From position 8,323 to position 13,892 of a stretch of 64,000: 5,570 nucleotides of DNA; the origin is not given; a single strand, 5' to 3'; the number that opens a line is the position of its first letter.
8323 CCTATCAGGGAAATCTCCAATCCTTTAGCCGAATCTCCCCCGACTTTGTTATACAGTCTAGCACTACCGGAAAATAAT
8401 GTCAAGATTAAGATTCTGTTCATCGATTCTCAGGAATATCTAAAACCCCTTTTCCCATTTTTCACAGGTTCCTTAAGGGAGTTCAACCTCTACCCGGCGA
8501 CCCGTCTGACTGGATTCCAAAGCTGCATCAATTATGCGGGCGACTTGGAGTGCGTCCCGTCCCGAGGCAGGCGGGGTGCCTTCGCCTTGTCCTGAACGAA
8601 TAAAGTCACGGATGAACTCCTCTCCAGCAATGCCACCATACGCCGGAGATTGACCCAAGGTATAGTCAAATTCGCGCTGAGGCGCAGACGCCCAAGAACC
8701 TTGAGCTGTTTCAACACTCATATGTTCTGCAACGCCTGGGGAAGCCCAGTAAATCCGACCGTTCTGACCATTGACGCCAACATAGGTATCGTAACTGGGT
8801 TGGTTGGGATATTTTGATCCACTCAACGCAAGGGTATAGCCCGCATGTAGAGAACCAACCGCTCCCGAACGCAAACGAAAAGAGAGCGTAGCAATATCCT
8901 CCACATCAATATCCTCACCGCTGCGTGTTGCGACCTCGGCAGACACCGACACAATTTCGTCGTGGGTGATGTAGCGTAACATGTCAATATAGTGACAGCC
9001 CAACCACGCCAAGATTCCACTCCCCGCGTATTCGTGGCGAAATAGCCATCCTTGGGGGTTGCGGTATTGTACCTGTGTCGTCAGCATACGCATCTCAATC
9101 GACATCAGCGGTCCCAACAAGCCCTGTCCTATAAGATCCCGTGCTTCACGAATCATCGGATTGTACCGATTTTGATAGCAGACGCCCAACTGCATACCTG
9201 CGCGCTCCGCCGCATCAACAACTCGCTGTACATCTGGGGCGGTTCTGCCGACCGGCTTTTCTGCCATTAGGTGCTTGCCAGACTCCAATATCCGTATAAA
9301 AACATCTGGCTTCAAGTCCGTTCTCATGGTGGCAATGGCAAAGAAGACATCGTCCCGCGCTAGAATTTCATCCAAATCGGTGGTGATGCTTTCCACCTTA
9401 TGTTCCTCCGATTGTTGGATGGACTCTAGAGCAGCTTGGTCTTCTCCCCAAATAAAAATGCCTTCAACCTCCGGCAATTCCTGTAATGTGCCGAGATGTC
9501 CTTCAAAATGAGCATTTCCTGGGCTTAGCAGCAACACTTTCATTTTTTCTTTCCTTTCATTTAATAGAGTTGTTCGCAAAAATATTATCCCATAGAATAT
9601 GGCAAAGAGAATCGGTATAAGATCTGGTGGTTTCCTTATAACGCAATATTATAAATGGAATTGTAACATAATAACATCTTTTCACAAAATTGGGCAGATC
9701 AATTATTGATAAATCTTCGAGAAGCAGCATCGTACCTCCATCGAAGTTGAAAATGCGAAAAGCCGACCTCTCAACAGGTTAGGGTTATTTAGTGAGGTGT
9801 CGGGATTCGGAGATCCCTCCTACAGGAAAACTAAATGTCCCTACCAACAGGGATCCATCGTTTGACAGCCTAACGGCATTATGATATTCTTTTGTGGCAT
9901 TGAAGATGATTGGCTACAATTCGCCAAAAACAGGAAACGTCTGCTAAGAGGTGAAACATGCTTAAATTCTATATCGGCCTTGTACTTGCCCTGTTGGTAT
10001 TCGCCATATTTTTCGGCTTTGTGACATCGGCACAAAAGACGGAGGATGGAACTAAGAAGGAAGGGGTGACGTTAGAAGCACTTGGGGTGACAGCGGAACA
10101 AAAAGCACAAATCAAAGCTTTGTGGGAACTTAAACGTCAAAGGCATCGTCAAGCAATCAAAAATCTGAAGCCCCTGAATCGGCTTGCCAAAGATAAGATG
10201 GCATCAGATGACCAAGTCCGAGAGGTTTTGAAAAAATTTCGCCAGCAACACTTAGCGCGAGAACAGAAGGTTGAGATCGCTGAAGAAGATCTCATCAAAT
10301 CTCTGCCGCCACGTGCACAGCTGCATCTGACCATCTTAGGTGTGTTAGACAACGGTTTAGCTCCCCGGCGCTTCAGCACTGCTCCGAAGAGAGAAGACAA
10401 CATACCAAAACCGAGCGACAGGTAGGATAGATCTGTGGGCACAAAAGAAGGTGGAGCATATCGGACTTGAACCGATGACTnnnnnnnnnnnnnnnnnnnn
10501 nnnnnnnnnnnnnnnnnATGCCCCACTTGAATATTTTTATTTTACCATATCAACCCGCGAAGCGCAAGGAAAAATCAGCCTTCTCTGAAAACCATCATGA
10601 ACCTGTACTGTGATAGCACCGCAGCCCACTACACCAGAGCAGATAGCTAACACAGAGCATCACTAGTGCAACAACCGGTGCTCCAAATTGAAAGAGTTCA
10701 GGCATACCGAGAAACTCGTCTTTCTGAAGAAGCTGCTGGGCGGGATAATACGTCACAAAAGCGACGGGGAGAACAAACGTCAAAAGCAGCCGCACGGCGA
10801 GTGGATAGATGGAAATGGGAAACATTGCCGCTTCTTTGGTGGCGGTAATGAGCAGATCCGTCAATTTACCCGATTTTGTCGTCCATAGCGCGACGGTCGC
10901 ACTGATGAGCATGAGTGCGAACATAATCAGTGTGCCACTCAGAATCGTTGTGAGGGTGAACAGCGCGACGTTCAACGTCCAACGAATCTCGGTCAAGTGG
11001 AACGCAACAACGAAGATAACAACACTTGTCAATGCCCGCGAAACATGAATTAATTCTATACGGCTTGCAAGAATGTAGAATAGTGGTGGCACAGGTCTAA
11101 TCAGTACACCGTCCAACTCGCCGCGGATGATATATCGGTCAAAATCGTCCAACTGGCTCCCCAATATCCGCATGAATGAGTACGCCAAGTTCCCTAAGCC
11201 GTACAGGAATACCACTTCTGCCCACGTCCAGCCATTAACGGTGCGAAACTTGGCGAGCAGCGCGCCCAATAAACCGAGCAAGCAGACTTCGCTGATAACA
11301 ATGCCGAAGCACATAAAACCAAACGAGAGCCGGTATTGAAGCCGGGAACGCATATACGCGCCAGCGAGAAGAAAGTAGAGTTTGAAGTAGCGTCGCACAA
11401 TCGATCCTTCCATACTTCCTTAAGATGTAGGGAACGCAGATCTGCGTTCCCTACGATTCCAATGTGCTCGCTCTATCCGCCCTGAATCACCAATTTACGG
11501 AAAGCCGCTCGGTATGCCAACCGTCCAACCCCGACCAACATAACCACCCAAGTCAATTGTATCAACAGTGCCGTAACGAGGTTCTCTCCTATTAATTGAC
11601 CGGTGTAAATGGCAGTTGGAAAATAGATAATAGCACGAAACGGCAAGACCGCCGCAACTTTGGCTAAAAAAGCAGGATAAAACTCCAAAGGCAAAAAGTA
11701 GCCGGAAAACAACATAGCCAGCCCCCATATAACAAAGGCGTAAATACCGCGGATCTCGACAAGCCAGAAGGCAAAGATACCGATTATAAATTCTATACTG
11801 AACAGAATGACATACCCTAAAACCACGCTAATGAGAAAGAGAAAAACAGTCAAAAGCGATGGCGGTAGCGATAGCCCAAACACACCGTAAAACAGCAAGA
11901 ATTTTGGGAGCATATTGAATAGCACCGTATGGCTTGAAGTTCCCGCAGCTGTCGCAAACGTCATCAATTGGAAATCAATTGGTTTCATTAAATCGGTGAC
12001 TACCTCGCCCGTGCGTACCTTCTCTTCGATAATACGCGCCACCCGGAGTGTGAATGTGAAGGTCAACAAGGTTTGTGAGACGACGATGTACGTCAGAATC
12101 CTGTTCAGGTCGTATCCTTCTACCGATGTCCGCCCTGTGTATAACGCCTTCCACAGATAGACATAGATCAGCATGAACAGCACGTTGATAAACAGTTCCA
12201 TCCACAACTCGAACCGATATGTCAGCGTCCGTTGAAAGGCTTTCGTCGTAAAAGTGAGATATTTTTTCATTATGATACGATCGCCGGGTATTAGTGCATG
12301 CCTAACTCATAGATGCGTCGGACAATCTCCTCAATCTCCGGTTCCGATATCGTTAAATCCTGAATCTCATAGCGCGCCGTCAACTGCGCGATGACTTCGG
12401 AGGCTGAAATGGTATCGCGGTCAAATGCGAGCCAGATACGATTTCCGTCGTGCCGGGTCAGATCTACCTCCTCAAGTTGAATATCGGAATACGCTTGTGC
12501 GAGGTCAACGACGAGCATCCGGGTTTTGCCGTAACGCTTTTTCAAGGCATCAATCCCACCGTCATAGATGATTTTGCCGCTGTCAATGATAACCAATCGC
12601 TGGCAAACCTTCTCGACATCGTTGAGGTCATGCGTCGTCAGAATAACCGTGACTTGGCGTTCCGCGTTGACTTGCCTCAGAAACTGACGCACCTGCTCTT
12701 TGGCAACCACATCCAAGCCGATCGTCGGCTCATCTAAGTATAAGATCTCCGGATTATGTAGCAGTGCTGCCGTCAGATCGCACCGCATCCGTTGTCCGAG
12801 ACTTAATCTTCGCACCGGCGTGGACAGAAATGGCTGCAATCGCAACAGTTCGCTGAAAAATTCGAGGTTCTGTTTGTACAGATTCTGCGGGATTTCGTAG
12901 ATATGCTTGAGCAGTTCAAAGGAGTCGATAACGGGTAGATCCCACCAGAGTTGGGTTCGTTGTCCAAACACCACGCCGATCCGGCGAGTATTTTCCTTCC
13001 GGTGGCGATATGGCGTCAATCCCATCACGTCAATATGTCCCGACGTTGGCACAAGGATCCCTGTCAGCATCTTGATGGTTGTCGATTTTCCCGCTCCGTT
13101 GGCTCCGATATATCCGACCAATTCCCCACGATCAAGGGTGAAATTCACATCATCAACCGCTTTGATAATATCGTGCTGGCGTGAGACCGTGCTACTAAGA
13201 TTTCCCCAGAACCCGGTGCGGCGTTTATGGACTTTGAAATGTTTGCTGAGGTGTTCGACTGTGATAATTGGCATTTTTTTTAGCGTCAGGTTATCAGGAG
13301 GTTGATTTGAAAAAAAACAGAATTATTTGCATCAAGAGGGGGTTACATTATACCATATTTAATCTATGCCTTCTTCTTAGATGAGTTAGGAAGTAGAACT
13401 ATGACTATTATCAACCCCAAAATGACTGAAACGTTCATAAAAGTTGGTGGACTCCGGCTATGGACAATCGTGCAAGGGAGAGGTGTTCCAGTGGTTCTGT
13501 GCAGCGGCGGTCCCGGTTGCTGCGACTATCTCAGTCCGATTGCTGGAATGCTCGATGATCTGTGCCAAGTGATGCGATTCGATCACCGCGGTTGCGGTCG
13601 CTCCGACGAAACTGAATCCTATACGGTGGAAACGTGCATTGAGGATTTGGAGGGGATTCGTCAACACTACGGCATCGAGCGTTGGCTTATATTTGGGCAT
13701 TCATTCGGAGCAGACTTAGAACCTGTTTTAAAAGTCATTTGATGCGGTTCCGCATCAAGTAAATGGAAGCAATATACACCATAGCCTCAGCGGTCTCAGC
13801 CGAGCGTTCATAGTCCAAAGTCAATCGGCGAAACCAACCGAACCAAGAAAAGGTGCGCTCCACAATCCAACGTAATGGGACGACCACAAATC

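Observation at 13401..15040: IS5-family insertion splitting an alpha/beta hydrolase gene, with precise junctions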

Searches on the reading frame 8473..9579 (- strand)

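Call 47: search_protein_families(library=pfam, proteins=[window:8473-9579:-])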
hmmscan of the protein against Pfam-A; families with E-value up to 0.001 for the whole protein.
window:8473-9579:- (368 aa): 4 families
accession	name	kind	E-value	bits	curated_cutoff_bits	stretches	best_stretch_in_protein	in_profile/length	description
PF22725.1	GFO_IDH_MocA_C3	-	6.9e-22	78.2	27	1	143-274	1-121/124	GFO/IDH/MocA C-terminal domain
PF02894.22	GFO_IDH_MocA_C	-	1.2e-18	68.1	22.9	1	147-365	1-218/218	Oxidoreductase family, C-terminal alpha/beta domain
PF01408.29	GFO_IDH_MocA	-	5.4e-11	43.7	24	1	27-133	14-118/120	Oxidoreductase family, NAD-binding Rossmann fold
PF22685.1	Gal80p_C-like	-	5.2e-06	27.2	29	1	141-226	1-88/152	Gal80p, C-terminal domain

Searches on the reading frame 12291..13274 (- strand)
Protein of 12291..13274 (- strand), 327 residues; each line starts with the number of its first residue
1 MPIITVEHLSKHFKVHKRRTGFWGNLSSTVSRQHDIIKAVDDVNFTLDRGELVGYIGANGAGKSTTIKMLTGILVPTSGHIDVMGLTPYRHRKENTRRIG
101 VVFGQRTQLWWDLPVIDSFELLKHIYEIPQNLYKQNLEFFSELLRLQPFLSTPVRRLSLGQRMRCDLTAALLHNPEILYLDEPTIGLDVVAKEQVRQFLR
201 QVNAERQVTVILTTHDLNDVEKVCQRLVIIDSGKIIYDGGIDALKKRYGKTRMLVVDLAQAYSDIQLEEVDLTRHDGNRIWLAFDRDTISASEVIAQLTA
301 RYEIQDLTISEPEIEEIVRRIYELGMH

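Call 25: search_protein_families(library=pfam, proteins=[window:12291-13274:-])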
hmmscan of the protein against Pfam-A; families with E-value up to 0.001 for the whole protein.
window:12291-13274:- (327 aa): 3 families
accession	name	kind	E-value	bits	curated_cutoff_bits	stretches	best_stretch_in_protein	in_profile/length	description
PF00005.33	ABC_tran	-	1.4e-25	90.9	25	1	41-184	2-136/137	ABC transporter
PF13304.12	AAA_21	-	6.3e-11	43.3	27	1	153-217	234-300/304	AAA domain, putative AbiEii toxin, Type IV TA system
PF13732.12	DrrA1-3_C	-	1.2e-05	26.3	27.4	1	239-317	1-76/81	ATP-binding protein DrrA1-3-like, C-terminal domain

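Call 44: find_encoding_contigs(protein=window:12291-13274:-, flank=3000, max_places=5)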
Protein window:12291-13274:- (327 aa): no gene with exactly this product is on record in the collection.

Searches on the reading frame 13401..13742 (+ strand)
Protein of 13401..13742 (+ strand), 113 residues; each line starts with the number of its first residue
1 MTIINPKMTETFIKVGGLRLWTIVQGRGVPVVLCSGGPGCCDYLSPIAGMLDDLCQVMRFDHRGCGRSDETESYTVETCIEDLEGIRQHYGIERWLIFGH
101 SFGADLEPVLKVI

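Call 43: find_encoding_contigs(protein=window:13401-13742:+, flank=3000, max_places=5)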
Protein window:13401-13742:+ (113 aa): no gene with exactly this product is on record in the collection.
